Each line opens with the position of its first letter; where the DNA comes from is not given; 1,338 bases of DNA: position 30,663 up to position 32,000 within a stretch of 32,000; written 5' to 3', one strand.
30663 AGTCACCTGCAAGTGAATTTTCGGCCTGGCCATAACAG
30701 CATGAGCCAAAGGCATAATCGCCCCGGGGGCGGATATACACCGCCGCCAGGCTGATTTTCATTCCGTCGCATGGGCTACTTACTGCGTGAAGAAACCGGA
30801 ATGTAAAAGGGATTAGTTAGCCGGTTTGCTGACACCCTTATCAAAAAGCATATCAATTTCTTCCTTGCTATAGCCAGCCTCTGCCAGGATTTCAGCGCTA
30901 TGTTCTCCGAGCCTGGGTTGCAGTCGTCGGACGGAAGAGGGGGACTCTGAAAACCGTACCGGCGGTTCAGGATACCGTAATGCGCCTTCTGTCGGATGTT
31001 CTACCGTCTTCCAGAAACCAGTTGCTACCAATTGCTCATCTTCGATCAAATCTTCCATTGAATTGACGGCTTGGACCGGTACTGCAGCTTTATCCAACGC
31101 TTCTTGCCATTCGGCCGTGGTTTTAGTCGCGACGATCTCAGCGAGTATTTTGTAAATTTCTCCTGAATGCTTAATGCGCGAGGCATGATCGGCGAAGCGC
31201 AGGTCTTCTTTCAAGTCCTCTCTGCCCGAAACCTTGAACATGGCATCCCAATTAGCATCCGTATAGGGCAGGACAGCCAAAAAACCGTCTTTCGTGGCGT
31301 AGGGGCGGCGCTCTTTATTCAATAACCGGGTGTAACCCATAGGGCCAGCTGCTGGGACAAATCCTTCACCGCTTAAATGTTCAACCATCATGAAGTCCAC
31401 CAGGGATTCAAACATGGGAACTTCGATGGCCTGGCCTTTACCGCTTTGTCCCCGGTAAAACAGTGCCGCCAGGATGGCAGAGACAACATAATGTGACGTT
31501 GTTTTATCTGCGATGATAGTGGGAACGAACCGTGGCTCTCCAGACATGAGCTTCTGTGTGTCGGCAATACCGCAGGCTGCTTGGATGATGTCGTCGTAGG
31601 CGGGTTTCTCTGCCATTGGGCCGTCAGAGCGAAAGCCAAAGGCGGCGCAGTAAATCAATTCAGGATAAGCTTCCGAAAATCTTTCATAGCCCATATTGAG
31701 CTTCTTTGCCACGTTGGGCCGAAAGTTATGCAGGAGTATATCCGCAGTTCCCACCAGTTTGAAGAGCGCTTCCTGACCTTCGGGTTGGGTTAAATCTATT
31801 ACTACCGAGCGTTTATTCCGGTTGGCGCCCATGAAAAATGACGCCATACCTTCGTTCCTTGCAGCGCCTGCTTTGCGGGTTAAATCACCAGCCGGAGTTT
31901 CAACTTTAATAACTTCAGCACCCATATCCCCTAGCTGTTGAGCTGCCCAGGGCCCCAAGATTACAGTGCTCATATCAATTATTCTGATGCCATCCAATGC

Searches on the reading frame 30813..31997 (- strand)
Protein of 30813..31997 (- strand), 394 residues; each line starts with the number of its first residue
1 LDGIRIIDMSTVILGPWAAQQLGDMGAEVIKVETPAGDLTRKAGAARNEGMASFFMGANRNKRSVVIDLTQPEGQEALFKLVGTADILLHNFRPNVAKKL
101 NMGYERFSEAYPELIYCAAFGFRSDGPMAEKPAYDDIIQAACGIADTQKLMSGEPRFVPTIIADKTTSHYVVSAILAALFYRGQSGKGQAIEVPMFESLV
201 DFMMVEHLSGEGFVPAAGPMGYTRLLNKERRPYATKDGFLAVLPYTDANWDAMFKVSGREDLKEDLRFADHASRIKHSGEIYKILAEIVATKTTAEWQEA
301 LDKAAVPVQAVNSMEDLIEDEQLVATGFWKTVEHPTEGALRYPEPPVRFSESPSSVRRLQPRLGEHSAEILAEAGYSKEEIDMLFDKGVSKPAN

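Call 52: search_protein_families(library=pfam, proteins=[window:30813-31997:-], max_evalue=0.001)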
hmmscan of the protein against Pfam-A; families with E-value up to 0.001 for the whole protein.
window:30813-31997:- (394 aa): 1 family
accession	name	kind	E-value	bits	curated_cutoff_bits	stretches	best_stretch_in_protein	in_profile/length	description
PF02515.22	CoA_transf_3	-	6.6e-110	368.1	23.3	1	1-367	1-366/366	CoA-transferase family III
